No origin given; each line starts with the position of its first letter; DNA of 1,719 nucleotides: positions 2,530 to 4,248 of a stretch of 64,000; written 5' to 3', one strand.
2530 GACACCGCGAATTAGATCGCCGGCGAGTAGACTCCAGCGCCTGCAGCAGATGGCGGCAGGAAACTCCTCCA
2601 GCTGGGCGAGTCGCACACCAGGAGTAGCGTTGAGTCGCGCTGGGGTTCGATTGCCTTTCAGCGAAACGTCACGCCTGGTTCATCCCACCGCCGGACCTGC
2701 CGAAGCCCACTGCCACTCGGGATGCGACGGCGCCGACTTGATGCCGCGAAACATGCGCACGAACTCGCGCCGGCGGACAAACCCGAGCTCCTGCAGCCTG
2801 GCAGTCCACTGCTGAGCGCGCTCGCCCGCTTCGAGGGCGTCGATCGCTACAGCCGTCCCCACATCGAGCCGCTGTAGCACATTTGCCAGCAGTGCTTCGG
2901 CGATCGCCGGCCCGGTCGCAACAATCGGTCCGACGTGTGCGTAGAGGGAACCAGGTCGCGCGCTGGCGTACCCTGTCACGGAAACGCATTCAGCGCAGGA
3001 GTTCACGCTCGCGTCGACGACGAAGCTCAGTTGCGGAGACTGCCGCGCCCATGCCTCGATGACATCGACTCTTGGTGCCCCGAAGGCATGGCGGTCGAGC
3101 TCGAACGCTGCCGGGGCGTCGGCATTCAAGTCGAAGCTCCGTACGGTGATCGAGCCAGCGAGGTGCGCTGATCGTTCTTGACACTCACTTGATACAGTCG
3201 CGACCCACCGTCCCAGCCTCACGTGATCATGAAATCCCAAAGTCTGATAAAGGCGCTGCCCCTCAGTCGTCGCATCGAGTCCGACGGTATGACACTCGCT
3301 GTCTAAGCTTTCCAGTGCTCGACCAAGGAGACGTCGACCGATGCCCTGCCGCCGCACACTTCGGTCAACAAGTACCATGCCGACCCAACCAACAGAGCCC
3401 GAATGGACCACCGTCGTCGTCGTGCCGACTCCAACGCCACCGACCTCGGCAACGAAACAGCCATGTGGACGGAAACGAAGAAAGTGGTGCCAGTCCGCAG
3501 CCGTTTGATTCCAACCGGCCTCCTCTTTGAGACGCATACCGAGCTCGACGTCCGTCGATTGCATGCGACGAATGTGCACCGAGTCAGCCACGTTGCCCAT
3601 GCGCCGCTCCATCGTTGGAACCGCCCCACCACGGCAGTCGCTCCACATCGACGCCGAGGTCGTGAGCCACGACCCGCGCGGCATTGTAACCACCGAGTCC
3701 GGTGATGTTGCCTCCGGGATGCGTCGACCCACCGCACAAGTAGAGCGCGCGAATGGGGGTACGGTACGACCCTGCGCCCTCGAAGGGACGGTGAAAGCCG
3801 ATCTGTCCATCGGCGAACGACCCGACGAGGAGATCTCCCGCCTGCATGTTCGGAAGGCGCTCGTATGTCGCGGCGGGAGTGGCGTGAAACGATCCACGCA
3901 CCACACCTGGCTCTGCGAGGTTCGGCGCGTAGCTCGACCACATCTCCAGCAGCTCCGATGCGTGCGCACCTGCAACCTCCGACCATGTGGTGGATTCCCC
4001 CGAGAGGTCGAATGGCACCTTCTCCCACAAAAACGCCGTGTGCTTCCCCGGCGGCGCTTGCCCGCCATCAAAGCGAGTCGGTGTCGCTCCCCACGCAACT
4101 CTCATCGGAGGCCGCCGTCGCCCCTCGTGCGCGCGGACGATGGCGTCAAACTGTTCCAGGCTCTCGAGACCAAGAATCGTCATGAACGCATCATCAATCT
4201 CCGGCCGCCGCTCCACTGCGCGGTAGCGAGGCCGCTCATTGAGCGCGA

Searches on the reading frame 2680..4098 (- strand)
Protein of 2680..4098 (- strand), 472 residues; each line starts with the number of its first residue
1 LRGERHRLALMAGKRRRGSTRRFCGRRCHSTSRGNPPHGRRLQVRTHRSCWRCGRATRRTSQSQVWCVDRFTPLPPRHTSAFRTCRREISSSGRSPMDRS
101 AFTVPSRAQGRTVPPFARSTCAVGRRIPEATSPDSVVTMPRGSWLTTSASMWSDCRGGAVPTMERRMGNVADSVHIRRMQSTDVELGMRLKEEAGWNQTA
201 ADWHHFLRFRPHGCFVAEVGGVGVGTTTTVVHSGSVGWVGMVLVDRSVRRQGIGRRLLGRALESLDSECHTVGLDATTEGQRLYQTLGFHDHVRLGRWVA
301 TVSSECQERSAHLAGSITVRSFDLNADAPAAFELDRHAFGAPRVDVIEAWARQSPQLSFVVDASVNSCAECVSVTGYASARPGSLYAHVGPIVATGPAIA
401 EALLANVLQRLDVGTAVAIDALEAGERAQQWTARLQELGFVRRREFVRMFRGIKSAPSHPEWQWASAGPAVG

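Call 8: search_protein_families(library=pfam, proteins=[window:2680-4098:-], max_evalue=0.001)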
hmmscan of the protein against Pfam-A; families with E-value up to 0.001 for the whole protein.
window:2680-4098:- (472 aa): 4 families
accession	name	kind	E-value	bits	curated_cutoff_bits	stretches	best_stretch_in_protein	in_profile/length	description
PF18014.7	Acetyltransf_18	-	3.8e-15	56.2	22.7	1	332-459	2-118/124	Acetyltransferase (GNAT) domain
PF13508.13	Acetyltransf_7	-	4.4e-11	43.5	27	1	212-290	3-83/84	Acetyltransferase (GNAT) domain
PF00583.31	Acetyltransf_1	-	5.7e-11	43.1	20.7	1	203-289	24-116/116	Acetyltransferase (GNAT) family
PF13673.13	Acetyltransf_10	-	8.6e-09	35.9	23.6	1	214-292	33-110/128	Acetyltransferase (GNAT) domain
